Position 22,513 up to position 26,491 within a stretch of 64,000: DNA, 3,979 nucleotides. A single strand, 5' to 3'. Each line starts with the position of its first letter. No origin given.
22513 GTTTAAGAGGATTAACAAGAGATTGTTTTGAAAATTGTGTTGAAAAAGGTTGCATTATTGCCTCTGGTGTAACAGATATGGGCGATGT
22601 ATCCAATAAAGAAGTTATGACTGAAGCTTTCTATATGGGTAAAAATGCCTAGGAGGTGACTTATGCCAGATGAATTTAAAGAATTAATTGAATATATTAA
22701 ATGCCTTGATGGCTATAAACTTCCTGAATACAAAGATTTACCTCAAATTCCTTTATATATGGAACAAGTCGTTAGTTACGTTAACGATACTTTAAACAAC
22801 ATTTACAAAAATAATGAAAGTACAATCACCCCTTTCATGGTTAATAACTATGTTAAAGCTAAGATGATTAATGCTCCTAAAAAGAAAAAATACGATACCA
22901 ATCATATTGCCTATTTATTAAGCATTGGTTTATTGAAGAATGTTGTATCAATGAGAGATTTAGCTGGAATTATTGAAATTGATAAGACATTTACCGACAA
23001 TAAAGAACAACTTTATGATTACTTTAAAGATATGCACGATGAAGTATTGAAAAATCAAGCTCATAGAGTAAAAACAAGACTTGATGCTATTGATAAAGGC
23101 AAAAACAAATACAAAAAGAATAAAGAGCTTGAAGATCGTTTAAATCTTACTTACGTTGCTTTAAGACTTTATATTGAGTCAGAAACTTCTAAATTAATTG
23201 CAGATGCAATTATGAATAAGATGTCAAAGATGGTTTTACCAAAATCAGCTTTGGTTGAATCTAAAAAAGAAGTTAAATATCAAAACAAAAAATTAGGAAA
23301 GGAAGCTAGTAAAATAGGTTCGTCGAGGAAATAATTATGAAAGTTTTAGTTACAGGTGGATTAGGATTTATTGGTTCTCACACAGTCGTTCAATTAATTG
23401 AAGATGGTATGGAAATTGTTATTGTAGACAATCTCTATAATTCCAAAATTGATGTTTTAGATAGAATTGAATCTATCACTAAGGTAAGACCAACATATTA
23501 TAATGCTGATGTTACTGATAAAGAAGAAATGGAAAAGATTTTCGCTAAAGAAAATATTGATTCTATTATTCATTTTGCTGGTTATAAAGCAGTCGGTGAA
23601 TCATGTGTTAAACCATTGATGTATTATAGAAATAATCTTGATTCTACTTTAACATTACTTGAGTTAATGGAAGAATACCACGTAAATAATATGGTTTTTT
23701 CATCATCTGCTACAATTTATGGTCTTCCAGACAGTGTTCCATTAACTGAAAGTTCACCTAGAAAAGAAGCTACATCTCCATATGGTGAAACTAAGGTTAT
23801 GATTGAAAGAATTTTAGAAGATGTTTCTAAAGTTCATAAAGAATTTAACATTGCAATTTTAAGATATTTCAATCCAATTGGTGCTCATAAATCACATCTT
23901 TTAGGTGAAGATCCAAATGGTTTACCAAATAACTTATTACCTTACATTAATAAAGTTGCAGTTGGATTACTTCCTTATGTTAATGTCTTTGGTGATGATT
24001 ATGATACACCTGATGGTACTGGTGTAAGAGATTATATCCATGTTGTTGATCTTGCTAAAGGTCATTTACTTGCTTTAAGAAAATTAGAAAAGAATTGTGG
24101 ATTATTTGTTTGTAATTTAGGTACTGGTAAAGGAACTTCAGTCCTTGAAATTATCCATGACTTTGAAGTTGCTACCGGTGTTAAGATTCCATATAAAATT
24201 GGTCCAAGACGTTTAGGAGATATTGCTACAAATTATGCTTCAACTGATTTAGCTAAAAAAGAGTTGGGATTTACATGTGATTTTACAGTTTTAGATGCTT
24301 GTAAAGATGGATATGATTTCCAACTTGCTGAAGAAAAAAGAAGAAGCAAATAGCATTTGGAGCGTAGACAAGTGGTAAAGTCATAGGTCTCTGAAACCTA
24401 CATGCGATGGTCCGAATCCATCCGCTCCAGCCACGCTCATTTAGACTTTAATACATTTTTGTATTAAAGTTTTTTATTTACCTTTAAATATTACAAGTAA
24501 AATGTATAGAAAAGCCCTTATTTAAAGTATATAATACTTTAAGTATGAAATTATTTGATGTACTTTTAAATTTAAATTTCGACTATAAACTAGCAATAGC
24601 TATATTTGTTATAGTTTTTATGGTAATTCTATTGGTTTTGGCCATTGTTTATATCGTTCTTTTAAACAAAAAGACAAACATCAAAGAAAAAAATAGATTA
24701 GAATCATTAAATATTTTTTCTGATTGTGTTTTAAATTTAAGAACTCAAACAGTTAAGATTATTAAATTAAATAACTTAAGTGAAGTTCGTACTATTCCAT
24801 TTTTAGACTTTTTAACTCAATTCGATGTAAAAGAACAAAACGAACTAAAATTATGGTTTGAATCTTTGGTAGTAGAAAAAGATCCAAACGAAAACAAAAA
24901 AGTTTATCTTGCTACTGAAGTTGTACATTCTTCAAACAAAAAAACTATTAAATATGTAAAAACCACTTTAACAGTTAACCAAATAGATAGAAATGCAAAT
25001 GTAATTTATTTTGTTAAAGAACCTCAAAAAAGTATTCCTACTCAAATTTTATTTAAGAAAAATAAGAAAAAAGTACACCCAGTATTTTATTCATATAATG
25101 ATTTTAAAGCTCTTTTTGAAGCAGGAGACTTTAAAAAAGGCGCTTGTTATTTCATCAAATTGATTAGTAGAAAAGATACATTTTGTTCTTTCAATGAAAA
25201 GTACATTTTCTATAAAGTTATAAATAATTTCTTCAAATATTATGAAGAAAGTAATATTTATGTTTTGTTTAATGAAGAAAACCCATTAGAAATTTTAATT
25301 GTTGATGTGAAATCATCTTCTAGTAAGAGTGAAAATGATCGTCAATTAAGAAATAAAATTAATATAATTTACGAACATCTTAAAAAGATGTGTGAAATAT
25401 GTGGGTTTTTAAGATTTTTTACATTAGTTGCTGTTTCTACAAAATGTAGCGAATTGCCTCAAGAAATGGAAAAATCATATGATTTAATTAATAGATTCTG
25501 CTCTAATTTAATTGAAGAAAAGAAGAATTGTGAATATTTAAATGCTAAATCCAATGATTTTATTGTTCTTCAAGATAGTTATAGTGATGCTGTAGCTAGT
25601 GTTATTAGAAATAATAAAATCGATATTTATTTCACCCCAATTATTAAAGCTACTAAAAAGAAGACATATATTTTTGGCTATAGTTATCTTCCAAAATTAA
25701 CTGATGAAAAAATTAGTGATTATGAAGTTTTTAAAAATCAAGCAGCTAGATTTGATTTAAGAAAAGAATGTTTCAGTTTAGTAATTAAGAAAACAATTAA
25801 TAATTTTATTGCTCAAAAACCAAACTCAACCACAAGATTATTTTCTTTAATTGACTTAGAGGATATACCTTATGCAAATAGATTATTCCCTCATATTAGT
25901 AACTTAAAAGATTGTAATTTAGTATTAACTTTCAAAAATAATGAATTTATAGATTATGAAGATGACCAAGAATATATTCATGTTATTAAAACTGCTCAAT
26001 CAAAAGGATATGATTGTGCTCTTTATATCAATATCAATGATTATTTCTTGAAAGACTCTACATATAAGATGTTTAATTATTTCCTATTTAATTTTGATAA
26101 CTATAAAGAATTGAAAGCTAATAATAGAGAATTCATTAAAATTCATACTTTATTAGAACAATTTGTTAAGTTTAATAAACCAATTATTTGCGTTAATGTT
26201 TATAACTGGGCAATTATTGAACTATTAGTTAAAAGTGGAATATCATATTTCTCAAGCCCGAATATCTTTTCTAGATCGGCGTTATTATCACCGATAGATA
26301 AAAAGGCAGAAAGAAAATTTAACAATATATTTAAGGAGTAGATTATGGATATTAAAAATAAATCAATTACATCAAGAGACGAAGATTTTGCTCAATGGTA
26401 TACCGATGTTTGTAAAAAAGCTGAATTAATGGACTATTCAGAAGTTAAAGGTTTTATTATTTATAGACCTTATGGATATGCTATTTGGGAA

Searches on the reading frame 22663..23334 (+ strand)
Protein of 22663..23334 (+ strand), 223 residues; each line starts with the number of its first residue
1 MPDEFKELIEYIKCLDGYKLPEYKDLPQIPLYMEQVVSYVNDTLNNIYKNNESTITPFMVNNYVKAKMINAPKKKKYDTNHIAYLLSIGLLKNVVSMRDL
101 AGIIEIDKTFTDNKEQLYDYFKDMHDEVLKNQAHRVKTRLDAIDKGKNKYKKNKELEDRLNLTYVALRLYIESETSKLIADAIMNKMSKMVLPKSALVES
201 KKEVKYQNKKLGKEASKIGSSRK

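Call 29: search_protein_families(library=pfam, proteins=[window:22663-23334:+], max_evalue=0.001)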
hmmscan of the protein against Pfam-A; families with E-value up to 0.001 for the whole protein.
window:22663-23334:+ (223 aa): 1 family
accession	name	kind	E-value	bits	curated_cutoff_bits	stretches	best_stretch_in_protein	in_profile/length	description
PF08876.17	DUF1836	-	1.1e-24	86.9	27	1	22-121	2-105/105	Domain of unknown function (DUF1836)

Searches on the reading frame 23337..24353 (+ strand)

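Call 29: search_protein_families(library=pfam, proteins=[window:23337-24353:+], max_evalue=0.001)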
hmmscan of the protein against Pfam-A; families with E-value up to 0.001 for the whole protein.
window:23337-24353:+ (338 aa): 9 families
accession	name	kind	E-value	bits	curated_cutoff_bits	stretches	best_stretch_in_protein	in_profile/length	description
PF01370.27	Epimerase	-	8.5e-51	173.1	20.9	1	3-252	1-230/240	NAD dependent epimerase/dehydratase family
PF16363.11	GDP_Man_Dehyd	-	6.8e-46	157.7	27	1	4-322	1-329/332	GDP-mannose 4,6 dehydratase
PF01073.25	3Beta_HSD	-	8.7e-16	58.2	22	1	4-158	1-155/280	3-beta hydroxysteroid dehydrogenase/isomerase family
PF02719.21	Polysacc_synt_2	-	2.1e-14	53.8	20.2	1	3-124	1-128/293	Polysaccharide biosynthesis protein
PF04321.23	RmlD_sub_bind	-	6.3e-09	35.7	27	1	1-165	1-141/287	RmlD substrate binding domain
PF00106.31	adh_short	-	5e-07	29.8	26.6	1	3-83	3-87/195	short chain dehydrogenase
PF08659.16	KR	-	9.1e-07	29.4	22.6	1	3-85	3-93/180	KR domain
PF07993.18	NAD_binding_4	-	9.6e-06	25.4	20.1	1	5-176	1-203/258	Male sterility protein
PF13460.12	NAD_binding_10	-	9.7e-05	22.7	27.2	1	7-162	1-133/184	NAD(P)H-binding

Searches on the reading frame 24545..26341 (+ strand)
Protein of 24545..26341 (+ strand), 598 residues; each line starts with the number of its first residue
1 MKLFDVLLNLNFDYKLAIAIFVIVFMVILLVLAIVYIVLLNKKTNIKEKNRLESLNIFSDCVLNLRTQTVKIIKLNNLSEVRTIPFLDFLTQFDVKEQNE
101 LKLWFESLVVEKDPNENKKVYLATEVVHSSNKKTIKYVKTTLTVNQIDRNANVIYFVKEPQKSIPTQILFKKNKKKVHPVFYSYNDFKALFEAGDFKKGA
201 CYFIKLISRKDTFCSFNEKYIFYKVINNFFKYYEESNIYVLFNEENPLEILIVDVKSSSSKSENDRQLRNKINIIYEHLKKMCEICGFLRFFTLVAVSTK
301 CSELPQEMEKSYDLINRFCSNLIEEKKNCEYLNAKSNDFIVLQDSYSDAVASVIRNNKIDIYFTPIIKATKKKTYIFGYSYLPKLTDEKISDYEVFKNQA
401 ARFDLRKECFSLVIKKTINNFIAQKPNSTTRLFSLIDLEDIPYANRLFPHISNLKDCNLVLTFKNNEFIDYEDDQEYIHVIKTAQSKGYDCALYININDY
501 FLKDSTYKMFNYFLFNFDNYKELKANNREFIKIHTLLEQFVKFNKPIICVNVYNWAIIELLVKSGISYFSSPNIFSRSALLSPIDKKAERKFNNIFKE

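Call 26: find_encoding_contigs(protein=window:24545-26341:+, flank=10000, max_places=1)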
Protein window:24545-26341:+ (598 aa): 1 contig read that carries it; 1 place shown.
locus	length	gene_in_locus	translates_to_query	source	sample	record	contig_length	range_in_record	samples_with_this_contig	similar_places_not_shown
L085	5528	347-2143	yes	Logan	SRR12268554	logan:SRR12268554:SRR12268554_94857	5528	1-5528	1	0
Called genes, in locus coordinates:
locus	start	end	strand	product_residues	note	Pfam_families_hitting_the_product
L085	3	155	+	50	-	?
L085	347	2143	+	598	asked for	-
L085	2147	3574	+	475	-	PF00587:tRNA-synt_2b, PF03129:HGTP_anticodon, PF09180:ProRS-C_1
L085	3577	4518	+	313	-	PF12146:Hydrolase_4 (faint), PF00561:Abhydrolase_1 (faint)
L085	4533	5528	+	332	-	?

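Call 29: search_protein_families(library=pfam, proteins=[window:24545-26341:+], max_evalue=0.001)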
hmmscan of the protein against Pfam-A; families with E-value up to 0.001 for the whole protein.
window:24545-26341:+ (598 aa): 0 families
